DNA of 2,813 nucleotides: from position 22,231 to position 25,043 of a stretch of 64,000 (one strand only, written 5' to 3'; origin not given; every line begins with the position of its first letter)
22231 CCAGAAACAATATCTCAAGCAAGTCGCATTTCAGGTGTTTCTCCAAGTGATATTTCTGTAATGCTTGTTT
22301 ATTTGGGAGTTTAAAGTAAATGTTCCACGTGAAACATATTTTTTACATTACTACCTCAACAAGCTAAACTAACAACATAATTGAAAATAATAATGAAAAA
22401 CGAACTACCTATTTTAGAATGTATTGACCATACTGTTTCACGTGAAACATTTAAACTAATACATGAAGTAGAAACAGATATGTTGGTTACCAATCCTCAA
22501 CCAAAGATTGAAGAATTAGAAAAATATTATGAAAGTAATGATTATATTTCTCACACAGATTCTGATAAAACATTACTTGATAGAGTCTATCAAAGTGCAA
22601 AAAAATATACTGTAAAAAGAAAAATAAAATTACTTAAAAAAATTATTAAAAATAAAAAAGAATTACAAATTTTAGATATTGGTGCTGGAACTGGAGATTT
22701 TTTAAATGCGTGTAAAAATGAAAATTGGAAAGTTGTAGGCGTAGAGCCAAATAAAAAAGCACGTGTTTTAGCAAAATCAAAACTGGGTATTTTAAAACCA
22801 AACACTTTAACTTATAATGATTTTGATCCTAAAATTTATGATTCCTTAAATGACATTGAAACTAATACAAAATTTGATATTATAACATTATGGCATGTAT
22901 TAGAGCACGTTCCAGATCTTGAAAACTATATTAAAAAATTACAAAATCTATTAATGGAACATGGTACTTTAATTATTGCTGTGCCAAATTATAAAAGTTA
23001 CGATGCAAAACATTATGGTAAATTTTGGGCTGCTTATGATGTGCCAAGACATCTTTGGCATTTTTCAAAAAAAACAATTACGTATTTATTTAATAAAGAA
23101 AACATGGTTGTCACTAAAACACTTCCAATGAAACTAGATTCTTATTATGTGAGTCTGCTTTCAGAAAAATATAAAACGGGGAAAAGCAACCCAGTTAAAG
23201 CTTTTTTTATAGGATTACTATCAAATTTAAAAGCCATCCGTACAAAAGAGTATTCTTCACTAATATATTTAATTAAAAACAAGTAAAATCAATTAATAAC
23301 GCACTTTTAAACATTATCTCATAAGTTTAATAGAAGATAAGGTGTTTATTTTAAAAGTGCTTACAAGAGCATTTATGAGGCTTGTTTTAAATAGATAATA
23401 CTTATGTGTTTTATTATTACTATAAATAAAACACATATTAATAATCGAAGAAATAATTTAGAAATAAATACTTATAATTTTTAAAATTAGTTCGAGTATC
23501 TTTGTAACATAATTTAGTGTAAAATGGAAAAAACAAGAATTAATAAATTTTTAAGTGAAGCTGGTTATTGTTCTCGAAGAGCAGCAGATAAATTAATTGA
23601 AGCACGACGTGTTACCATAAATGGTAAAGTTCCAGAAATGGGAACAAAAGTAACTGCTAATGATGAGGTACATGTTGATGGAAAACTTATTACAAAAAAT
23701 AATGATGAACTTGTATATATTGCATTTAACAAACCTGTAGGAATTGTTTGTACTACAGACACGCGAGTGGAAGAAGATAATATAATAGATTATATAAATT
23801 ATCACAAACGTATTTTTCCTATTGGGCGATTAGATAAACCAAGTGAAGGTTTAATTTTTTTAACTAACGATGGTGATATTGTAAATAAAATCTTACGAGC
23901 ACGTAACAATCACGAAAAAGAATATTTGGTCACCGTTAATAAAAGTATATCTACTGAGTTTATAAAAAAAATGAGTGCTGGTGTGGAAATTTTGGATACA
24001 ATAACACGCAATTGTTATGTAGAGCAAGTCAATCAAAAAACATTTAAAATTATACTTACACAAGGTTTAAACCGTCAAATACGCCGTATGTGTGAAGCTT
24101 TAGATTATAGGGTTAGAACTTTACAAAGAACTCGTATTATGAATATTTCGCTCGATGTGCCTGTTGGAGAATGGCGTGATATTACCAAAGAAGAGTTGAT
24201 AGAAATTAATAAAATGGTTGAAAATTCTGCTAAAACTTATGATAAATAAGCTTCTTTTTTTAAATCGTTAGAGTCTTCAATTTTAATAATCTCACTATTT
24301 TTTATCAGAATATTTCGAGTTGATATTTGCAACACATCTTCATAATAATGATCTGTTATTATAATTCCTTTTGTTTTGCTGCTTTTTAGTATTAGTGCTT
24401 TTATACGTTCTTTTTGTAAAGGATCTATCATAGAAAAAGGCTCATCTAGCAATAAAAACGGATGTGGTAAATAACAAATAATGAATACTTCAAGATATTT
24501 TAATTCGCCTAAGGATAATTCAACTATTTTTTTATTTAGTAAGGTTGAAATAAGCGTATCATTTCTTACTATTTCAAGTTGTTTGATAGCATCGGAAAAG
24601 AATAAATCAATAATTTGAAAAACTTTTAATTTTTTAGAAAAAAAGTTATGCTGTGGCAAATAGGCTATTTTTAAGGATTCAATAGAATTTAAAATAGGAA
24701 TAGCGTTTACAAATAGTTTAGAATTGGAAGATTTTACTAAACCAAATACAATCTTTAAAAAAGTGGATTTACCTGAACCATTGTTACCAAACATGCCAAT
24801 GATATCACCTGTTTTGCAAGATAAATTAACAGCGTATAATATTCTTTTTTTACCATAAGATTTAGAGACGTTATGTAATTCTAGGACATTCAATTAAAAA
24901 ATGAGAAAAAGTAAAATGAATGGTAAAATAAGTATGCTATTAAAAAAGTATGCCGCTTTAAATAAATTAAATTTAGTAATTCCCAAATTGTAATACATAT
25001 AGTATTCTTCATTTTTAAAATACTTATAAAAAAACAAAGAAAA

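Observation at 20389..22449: Three ParB-type parS centromere sites bracket mnmG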

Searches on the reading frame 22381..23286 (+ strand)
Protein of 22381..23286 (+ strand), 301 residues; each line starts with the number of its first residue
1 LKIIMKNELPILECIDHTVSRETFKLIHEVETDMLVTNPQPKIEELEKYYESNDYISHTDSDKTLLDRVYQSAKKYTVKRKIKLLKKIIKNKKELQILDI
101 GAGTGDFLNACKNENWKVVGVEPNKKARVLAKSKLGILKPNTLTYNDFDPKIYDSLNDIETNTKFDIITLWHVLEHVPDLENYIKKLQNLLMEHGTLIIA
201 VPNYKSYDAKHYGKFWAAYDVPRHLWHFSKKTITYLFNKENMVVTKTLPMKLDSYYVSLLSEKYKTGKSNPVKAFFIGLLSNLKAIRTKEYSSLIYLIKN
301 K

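Call 7: search_protein_families(library=ncbifam, proteins=[window:22381-23286:+])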
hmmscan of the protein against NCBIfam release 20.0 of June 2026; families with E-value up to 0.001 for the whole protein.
window:22381-23286:+ (301 aa): 12 families
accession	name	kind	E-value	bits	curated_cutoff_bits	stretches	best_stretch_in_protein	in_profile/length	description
TIGR01983.1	UbiG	equivalog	2.7e-14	53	102.95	1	79-203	35-155/228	bifunctional 2-polyprenyl-6-hydroxyphenol methylase/3-demethylubiquinol 3-O-methyltransferase UbiG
NF043040.1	corrin_prot_MT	hypoth_equivalog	2e-08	34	180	1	83-200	29-148/216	corrinoid protein-associated methyltransferase CpaM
NF001244.0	PRK00216.1-5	equivalog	1.1e-06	28.1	216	1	87-200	42-154/236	bifunctional demethylmenaquinone methyltransferase/2-methoxy-6-polyprenyl-1,4-benzoquinol methylase UbiE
NF011650.0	PRK15068.1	equivalog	3.1e-06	26.3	209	1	80-199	109-225/324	tRNA 5-methoxyuridine(34)/uridine 5-oxyacetic acid(34) synthase CmoB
TIGR00452.1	TIGR00452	equivalog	4.5e-06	25.7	275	1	79-199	103-219/316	tRNA 5-methoxyuridine(34)/uridine 5-oxyacetic acid(34) synthase CmoB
TIGR03534.1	RF_mod_PrmC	equivalog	1e-05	25.1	199.1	1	85-169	80-161/253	peptide chain release factor N(5)-glutamine methyltransferase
TIGR01934.1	MenG_MenH_UbiE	subfamily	1.4e-05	24.5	158.35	1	87-235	33-178/223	ubiquinone/menaquinone biosynthesis methyltransferase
TIGR04345.1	ovoA_Cterm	equivalog_domain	0.00014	21.5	170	0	161-203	131-173/242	putative 4-mercaptohistidine N1-methyltransferase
NF045667.1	MTase_DVU1556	equivalog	0.00014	21.4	155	1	88-199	17-119/213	DVU_1556 family methyltransferase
NF045882.1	PLipidMtase_Leg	equivalog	0.00016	21.5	390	1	85-197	36-141/207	phospholipid N-methyltransferase PmtA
TIGR02072.1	BioC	equivalog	0.00022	21.1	184.95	1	83-201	22-134/244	malonyl-ACP O-methyltransferase BioC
NF011529.0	PRK14968.1-3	equivalog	0.00032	20.2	162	1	82-169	23-103/198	putative methyltransferase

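Call 8: search_protein_families(library=pfam, proteins=[window:22381-23286:+])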
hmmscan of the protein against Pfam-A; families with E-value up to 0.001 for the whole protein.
window:22381-23286:+ (301 aa): 6 families
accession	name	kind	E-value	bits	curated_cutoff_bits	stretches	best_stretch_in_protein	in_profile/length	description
PF13489.12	Methyltransf_23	-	4.2e-26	92.1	27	1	79-244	10-161/164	Methyltransferase domain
PF08242.18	Methyltransf_12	-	6e-14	53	30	1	98-196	1-97/98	Methyltransferase domain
PF13847.12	Methyltransf_31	-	1.3e-13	51.3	27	1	92-237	2-141/145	Methyltransferase domain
PF08241.18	Methyltransf_11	-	3.8e-10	40.7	21.2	1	98-199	1-95/95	Methyltransferase domain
PF13649.12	Methyltransf_25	-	1.5e-08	35.6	27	1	97-195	1-97/97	Methyltransferase domain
PF08003.17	Methyltransf_9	-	0.00049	19.6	23.8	0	80-199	102-217/315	Protein of unknown function (DUF1698)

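Call 55: search_solved_structures(query=window:22393-23286:+, max_evalue=0.01)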
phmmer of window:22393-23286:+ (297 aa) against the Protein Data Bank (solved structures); distinct sequences matched with E-value up to 0.01: 8.
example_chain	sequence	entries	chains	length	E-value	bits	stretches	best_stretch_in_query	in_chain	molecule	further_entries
3dli_A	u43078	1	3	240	2.8e-05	26.6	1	74-146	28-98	methyltransferase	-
8rdl_A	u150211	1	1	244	3.2e-05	26.4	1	76-202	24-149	ToxA protein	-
3cc8_A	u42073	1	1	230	3.9e-05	26.2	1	79-203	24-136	Putative methyltransferase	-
3hnr_A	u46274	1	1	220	4.8e-05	25.8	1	85-205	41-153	probable methyltransferase BT9727_4108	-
4ine_A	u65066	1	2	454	0.003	20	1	77-244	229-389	Protein PMT-2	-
2avn_A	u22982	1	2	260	0.0037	19.6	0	63-203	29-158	ubiquinone/menaquinone biosynthesis methyltransferase-related protein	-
2p7h_A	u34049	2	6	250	0.0042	19.5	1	93-202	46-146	Hypothetical protein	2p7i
8k5l_A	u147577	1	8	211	0.0062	18.9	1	92-202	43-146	tRNA (cmo5U34)-methyltransferase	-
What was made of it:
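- Tried and rejected: It returned only generic class I methyltransferases (call 55).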

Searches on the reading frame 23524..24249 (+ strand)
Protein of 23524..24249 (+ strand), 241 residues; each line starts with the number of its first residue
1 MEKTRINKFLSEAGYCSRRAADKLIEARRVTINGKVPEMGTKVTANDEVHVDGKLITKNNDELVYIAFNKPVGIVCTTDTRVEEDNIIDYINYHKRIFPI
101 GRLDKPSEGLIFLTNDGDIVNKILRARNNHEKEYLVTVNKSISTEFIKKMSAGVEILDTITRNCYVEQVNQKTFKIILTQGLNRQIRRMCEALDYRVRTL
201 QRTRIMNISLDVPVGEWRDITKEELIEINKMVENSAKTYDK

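Call 7: search_protein_families(library=ncbifam, proteins=[window:23524-24249:+])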
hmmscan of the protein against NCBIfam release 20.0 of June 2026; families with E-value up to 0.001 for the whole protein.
window:23524-24249:+ (241 aa): 6 families
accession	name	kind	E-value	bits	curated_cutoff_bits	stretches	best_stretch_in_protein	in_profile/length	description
NF007784.0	PRK10475.1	equivalog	1.3e-100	336.1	318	1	3-237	6-241/290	23S rRNA pseudouridine(2604) synthase RluF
TIGR00093.1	TIGR00093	subfamily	3.4e-43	147.2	109.3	1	69-221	1-160/161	pseudouridine synthase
NF008097.0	PRK10839.1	equivalog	5.6e-35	121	275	1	5-228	2-230/232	16S rRNA pseudouridine(516) synthase RsuA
NF007976.1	PRK10700.1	equivalog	1.1e-29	103.5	290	1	5-238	4-250/291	23S rRNA pseudouridine(2605) synthase RluB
NF008487.1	PRK11394.1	equivalog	3.8e-14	52.7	284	2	59-171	24-135/206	23S rRNA pseudouridine(2457) synthase RluE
TIGR00005.1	rluA_subfam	subfamily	3e-08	33.3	192.7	1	3-143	5-168/298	RluA family pseudouridine synthase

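Call 8: search_protein_families(library=pfam, proteins=[window:23524-24249:+])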
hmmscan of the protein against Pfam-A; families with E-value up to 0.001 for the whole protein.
window:23524-24249:+ (241 aa): 2 families
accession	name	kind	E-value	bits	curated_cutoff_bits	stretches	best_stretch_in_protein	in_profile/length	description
PF00849.27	PseudoU_synth_2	-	1.2e-21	77.9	26.8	1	65-192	2-152/152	RNA pseudouridylate synthase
PF01479.30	S4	-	3.1e-12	46.5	22.8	1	5-49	2-48/48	S4 domain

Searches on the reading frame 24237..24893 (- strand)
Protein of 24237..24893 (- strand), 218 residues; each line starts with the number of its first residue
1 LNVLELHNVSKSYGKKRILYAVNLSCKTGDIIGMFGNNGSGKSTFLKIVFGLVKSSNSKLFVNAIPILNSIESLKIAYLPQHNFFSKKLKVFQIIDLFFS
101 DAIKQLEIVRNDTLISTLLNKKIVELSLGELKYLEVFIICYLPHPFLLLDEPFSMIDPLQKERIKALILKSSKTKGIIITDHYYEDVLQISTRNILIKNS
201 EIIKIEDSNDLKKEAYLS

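Call 7: search_protein_families(library=ncbifam, proteins=[window:24237-24893:-])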
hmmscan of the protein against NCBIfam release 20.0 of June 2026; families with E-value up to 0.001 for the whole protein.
window:24237-24893:- (218 aa): 166 families (the best 25 are shown)
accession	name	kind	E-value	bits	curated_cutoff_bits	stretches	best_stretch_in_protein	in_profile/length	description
TIGR04406.1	LPS_export_lptB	equivalog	1.6e-31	109.4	240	1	4-211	2-222/239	LPS export ABC transporter ATP-binding protein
TIGR03522.1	GldA_ABC_ATP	equivalog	2.7e-23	82.9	402.6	1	4-212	3-220/301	gliding motility-associated ABC transporter ATP-binding subunit GldA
NF008144.0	PRK10895.1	equivalog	1.6e-20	73.6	381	1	1-211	1-224/241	LPS export ABC transporter ATP-binding protein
NF000355.4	ribo_prot_ABC_F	equivalog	4.4e-20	72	380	1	4-180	3-171/499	ribosomal protection-like ABC-F family protein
TIGR01277.1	thiQ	equivalog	1.7e-18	67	245.05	1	6-206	3-211/213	thiamine ABC transporter ATP-binding protein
TIGR03740.1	galliderm_ABC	subfamily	1.9e-18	67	309.75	1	4-209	1-208/223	lantibiotic protection ABC transporter ATP-binding subunit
TIGR04521.1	ECF_ATPase_2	equivalog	2e-18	66.5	330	2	13-69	10-71/279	energy-coupling factor transporter ATPase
TIGR01188.1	drrA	subfamily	2.1e-18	66.7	312.45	1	11-214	1-214/302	daunorubicin resistance ABC transporter, ATP-binding protein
NF041774.1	tung_ATPbind_TupC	equivalog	2.6e-18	66.1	400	1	5-209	2-214/319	tungstate ABC transporter ATP-binding protein TupC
NF008039.0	PRK10771.1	equivalog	6.2e-18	65.1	298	1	4-210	2-216/234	thiamine ABC transporter ATP-binding protein ThiQ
TIGR00968.1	3a0106s01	subfamily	2.9e-17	63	342.75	1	5-213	2-220/237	sulfate ABC transporter ATP-binding protein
TIGR04520.1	ECF_ATPase_1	equivalog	4.4e-17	62.4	315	2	5-70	2-69/269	energy-coupling factor transporter ATPase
TIGR03410.1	urea_trans_UrtE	equivalog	6.8e-17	61.7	285.8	1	4-214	1-222/230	urea ABC transporter ATP-binding subunit UrtE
NF002981.0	PRK03695.1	equivalog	8.6e-17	61.3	281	1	3-215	4-228/253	vitamin B12 ABC transporter ATP-binding protein BtuD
NF010068.0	PRK13548.1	equivalog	1e-16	60.8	261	1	3-176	5-194/261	heme ABC transporter ATP-binding protein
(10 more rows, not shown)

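Call 8: search_protein_families(library=pfam, proteins=[window:24237-24893:-])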
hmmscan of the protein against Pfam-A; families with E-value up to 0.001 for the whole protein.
window:24237-24893:- (218 aa): 3 families
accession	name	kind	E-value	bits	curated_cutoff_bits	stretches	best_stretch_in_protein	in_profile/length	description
PF00005.33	ABC_tran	-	9.2e-18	65.6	25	1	21-153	3-136/137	ABC transporter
PF13304.12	AAA_21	-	1.5e-07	32.2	27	1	32-119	2-100/304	AAA domain, putative AbiEii toxin, Type IV TA system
PF02463.25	SMC_N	-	1.8e-05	24.8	40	0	31-185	26-200/220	RecF/RecN/SMC N terminal domain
